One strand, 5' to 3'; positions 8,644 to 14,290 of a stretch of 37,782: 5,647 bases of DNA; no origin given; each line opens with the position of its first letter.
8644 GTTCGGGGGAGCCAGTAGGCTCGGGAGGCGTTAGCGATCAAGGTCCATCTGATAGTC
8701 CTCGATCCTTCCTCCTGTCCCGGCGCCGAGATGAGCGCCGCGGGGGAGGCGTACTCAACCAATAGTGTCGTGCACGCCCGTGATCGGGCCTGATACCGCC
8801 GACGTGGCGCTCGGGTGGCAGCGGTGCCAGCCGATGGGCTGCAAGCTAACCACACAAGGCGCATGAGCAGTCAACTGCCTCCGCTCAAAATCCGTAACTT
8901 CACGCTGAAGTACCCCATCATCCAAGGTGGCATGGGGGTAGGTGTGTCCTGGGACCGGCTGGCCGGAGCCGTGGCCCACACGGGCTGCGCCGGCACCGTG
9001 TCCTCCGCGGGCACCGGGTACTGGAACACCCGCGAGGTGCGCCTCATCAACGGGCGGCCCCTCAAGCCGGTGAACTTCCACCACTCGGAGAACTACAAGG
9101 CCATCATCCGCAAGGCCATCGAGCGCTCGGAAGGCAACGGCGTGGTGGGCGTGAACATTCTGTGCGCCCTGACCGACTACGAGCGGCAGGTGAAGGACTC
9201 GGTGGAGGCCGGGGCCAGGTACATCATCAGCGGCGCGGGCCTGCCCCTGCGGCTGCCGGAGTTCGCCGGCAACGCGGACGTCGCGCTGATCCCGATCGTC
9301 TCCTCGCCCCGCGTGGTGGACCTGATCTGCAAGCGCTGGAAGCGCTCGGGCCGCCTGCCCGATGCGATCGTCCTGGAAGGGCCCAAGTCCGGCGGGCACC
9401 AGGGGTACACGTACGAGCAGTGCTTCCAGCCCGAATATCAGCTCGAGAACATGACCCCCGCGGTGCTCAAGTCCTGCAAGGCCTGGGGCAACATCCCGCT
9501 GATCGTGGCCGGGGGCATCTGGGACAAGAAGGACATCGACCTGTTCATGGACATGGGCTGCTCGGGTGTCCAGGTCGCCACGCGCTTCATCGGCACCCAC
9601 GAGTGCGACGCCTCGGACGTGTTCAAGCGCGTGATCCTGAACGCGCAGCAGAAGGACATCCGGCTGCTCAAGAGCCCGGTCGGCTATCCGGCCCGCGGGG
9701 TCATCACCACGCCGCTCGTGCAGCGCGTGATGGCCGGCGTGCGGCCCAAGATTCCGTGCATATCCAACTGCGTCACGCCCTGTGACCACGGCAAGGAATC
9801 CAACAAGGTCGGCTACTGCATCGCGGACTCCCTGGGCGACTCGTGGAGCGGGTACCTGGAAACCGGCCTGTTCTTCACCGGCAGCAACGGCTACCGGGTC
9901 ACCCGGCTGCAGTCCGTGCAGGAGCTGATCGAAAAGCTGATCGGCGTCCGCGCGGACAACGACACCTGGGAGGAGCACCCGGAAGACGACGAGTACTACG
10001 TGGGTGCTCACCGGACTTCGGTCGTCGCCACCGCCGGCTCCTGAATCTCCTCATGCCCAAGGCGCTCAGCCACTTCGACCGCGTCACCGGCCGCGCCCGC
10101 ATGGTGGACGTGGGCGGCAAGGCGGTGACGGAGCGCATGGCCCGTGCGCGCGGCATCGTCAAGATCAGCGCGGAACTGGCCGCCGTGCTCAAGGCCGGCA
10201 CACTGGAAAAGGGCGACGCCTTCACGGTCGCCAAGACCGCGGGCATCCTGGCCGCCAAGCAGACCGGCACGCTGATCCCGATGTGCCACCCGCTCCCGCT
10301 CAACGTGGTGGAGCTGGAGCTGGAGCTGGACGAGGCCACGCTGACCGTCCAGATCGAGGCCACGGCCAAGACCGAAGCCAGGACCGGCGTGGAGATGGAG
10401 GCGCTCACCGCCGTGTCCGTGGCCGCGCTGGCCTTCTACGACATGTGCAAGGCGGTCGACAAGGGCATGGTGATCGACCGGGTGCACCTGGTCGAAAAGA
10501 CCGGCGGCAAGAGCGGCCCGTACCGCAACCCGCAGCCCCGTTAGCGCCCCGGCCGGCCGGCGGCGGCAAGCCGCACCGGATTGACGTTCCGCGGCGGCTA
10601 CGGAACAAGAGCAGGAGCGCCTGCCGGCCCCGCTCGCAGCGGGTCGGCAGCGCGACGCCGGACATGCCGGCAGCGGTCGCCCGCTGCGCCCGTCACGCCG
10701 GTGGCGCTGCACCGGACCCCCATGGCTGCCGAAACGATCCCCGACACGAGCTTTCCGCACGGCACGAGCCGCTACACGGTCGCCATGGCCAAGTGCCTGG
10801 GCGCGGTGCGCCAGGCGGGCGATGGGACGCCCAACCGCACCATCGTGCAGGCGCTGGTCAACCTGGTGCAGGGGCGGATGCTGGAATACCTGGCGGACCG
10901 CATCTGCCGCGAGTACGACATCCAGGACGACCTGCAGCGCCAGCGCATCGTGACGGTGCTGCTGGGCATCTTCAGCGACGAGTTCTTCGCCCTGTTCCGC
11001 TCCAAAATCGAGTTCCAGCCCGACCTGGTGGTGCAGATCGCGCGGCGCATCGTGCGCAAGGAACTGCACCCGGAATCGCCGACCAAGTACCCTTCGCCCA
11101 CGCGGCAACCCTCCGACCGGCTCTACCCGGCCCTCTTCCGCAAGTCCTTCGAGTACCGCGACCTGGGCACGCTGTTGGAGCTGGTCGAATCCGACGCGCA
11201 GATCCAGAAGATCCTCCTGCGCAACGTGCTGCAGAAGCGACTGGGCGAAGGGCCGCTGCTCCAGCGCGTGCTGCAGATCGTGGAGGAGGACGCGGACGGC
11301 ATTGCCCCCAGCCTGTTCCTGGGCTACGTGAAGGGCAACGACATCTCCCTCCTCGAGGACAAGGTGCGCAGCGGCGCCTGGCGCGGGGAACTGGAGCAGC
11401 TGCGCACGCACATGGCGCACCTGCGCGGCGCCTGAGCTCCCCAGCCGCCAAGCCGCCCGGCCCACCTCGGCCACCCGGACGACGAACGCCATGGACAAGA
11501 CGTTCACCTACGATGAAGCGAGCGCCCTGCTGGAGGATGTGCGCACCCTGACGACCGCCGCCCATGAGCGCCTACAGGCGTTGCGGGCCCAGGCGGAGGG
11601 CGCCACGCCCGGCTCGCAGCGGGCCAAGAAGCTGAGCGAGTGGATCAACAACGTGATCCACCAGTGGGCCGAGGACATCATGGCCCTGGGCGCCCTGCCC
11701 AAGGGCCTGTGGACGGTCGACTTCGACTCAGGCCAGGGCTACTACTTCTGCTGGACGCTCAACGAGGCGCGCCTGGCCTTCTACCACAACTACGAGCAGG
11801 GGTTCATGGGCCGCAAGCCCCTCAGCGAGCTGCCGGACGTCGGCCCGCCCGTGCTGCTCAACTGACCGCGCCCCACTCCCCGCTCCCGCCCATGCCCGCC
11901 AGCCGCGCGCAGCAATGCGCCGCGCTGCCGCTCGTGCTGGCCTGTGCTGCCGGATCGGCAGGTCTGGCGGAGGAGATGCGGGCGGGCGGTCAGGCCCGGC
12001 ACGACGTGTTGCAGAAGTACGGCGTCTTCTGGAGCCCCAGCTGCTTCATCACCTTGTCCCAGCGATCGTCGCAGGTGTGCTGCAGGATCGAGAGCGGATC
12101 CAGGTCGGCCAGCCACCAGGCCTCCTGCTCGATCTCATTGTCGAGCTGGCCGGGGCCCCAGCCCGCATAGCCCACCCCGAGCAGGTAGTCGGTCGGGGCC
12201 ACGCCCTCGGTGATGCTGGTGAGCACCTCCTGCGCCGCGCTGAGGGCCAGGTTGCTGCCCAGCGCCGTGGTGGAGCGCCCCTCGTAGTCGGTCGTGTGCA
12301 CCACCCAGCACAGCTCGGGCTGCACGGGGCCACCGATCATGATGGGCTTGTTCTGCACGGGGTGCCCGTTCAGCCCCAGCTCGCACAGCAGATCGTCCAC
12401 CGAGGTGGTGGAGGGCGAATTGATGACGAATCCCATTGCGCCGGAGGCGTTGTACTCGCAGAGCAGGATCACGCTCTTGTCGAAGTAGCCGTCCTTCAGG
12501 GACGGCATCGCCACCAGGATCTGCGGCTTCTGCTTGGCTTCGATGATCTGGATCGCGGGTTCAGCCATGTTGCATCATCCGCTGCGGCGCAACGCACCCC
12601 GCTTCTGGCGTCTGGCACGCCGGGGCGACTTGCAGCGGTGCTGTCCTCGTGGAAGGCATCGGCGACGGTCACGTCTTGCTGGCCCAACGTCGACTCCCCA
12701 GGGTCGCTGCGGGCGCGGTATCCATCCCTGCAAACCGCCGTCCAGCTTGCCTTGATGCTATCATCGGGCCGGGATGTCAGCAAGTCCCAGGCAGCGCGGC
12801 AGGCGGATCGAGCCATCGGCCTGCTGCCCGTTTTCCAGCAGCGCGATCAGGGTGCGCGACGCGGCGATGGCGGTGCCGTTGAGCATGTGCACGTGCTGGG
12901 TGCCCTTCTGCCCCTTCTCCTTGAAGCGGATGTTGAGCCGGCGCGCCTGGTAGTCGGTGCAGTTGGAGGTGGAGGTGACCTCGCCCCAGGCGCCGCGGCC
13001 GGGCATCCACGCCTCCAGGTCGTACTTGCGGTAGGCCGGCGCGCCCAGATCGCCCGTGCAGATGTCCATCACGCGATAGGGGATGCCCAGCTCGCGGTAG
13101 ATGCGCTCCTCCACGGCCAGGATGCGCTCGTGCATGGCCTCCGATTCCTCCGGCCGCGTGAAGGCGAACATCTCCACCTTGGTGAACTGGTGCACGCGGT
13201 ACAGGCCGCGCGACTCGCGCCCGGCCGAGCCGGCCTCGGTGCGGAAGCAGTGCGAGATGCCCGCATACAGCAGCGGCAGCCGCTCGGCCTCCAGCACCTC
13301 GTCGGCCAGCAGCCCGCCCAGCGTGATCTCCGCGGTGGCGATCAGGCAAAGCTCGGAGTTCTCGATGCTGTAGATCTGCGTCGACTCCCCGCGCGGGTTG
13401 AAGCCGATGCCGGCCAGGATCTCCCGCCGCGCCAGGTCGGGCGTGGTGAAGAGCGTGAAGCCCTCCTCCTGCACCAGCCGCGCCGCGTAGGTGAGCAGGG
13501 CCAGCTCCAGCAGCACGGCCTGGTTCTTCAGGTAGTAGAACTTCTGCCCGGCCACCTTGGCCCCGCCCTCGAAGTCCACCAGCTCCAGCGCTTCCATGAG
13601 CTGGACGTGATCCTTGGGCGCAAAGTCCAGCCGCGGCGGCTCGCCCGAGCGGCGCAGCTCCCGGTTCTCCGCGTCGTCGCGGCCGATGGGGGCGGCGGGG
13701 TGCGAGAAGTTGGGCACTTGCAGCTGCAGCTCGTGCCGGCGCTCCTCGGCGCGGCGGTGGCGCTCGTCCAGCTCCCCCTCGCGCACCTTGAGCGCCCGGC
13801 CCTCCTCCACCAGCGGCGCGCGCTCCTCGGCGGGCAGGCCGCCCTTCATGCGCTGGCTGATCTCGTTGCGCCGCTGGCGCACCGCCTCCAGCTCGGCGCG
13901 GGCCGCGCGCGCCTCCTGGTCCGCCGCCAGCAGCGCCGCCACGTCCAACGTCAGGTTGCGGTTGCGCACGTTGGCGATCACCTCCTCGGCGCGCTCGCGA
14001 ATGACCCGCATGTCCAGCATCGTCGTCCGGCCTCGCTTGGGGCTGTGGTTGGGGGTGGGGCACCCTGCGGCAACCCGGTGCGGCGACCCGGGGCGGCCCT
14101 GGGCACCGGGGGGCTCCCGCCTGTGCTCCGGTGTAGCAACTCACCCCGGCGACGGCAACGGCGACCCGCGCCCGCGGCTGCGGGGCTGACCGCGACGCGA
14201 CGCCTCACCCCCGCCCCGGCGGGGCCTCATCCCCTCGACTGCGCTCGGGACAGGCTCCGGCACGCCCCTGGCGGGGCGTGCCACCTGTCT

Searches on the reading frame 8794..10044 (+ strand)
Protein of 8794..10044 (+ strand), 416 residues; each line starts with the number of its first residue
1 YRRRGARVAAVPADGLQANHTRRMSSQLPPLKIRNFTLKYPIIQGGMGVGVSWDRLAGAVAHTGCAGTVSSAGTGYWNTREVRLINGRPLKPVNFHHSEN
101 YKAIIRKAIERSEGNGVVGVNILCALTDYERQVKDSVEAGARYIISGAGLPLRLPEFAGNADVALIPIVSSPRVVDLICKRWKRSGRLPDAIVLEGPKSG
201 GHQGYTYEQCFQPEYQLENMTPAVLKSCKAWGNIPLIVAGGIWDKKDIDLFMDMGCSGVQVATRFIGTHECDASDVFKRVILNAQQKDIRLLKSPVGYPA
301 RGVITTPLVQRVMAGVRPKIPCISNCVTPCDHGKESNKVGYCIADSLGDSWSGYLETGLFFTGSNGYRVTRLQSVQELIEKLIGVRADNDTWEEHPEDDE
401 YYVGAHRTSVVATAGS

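Call 65: search_protein_families(library=pfam, proteins=[window:8794-10044:+], max_evalue=0.00001)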
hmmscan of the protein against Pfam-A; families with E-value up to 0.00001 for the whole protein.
window:8794-10044:+ (416 aa): 1 family
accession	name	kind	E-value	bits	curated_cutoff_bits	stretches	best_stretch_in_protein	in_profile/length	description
PF03060.21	NMO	-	8.3e-58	196.8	28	1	33-383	5-329/331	Nitronate monooxygenase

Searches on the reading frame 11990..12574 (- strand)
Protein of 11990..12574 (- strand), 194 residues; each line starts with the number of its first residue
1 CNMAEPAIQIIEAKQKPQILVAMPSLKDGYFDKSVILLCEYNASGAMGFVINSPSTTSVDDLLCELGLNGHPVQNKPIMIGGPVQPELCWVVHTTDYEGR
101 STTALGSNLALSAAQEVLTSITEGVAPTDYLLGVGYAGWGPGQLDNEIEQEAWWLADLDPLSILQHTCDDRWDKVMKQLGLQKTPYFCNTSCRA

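Call 65: search_protein_families(library=pfam, proteins=[window:11990-12574:-], max_evalue=0.00001)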
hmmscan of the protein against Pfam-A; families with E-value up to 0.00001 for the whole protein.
window:11990-12574:- (194 aa): 1 family
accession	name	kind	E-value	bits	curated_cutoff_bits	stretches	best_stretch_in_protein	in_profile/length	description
PF02622.21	DUF179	-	3e-41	141.5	27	1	24-180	1-157/157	AlgH-like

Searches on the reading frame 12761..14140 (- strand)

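Call 65: search_protein_families(library=pfam, proteins=[window:12761-14140:-], max_evalue=0.00001)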
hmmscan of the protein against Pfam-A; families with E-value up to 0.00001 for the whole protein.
window:12761-14140:- (459 aa): 2 families
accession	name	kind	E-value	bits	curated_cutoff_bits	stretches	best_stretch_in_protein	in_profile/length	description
PF00587.30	tRNA-synt_2b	-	1.7e-37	129.7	29.3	1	260-437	6-178/179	tRNA synthetase class II core domain (G, H, P, S and T)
PF02403.27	Seryl_tRNA_N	-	1.7e-16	60.8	28.2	1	41-144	1-106/108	Seryl-tRNA synthetase N-terminal domain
